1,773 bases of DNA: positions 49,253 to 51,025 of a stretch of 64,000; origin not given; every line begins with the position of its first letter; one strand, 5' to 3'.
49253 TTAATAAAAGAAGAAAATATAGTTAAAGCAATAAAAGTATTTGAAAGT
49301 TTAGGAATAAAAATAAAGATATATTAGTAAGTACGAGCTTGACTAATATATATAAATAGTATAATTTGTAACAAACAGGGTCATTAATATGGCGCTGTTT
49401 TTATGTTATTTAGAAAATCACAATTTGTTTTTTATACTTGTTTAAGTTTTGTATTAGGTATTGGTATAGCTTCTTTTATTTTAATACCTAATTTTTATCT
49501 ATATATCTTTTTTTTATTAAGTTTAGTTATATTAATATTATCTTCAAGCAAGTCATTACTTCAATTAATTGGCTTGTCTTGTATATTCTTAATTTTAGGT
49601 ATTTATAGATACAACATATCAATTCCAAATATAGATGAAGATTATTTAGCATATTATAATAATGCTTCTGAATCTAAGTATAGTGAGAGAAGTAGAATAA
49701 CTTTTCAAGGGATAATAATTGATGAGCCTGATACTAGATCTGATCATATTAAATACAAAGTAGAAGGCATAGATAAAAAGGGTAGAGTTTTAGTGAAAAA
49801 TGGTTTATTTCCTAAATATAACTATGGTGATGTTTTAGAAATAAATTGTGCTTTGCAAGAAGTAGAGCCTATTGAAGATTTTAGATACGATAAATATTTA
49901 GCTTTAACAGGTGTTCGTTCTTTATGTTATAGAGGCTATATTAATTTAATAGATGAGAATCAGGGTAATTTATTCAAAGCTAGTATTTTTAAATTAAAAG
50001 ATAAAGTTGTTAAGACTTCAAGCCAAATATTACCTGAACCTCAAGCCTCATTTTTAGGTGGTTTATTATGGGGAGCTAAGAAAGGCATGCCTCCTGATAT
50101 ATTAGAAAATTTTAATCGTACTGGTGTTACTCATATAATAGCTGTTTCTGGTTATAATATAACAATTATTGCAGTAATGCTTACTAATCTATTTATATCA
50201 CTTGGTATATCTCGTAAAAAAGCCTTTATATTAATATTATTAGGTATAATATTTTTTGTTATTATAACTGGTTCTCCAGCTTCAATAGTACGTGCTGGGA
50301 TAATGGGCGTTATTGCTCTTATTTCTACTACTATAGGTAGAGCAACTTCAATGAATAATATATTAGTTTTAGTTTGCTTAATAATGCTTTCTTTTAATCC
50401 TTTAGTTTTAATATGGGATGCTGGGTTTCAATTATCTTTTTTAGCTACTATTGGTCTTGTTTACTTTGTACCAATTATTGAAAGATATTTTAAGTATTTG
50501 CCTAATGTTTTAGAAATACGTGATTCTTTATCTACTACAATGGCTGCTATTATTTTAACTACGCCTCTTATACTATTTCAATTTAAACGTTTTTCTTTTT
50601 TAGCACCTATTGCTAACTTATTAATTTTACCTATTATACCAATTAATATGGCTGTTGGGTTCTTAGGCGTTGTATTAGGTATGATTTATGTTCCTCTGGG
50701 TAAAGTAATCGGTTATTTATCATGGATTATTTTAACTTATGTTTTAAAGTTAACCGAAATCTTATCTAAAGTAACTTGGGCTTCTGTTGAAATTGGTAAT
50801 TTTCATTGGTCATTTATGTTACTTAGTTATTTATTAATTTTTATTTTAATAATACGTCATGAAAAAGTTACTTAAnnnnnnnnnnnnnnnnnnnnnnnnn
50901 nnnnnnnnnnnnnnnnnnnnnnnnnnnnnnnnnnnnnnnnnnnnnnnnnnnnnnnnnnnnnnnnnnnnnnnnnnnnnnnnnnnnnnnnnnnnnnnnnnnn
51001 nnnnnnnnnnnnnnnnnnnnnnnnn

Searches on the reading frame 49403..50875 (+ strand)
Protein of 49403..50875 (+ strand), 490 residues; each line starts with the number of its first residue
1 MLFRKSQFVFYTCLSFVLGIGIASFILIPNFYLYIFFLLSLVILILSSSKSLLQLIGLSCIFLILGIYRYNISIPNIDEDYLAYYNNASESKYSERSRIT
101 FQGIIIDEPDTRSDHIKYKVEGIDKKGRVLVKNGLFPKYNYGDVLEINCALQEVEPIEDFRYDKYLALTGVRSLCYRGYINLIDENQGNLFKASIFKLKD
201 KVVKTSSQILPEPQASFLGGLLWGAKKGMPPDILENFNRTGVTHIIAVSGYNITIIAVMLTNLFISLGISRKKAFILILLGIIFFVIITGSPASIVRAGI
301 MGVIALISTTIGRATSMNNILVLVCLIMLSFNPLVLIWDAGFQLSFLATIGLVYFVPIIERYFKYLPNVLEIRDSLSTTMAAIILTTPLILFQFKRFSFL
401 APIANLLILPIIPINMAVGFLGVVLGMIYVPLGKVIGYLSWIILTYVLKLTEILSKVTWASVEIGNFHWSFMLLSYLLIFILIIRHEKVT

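Call 58: search_protein_families(library=pfam, proteins=[window:49403-50875:+], max_evalue=0.001)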
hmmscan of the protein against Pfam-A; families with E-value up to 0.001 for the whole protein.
window:49403-50875:+ (490 aa): 2 families
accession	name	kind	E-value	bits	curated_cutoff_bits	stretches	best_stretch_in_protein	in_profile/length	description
PF03772.21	Competence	-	1.4e-54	185.7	23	1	221-487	1-268/270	Competence protein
PF13567.11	DUF4131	-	2.8e-08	34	31.6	1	30-173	6-155/165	Domain of unknown function (DUF4131)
